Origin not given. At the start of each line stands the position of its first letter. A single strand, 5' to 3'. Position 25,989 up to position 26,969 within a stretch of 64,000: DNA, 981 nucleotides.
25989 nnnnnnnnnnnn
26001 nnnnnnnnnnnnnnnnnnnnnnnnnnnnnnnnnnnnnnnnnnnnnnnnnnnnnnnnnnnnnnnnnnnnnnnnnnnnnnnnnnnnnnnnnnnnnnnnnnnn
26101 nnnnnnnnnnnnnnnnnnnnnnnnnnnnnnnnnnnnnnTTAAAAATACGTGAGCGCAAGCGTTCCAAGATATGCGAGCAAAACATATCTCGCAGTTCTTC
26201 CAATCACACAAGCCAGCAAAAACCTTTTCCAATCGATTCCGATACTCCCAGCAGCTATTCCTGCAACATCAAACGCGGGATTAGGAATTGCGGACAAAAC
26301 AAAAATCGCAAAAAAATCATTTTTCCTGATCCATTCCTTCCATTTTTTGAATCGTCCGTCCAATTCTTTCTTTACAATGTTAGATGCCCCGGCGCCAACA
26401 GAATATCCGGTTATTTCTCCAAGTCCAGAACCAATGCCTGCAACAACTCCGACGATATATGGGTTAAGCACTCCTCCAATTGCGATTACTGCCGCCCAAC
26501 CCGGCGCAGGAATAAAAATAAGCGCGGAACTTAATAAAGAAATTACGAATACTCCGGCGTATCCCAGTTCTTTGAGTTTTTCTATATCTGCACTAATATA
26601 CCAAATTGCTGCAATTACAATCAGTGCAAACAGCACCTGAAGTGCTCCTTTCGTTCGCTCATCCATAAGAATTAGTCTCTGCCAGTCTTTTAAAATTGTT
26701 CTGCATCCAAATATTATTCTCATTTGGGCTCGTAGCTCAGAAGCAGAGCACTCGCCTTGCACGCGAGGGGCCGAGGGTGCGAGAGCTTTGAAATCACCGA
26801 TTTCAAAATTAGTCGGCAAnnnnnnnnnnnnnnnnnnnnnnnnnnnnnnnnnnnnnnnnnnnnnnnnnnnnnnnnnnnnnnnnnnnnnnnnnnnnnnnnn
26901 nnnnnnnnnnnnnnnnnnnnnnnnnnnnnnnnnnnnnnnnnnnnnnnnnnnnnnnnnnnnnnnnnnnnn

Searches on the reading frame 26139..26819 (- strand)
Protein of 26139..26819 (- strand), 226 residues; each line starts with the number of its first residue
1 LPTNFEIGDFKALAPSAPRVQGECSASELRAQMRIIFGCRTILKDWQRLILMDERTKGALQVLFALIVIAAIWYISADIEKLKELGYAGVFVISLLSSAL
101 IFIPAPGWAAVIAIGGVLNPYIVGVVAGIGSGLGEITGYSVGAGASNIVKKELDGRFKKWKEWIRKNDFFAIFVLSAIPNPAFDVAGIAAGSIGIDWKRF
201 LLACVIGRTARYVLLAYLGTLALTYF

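Call 105: search_protein_families(library=pfam, proteins=[window:26139-26819:-], max_evalue=0.001)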
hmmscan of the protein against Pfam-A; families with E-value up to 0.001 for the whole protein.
window:26139-26819:- (226 aa): 1 family
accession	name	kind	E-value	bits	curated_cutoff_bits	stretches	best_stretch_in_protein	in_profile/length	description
PF09335.16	VTT_dom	-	7.6e-17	62.4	33.9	1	106-220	2-122/123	VTT domain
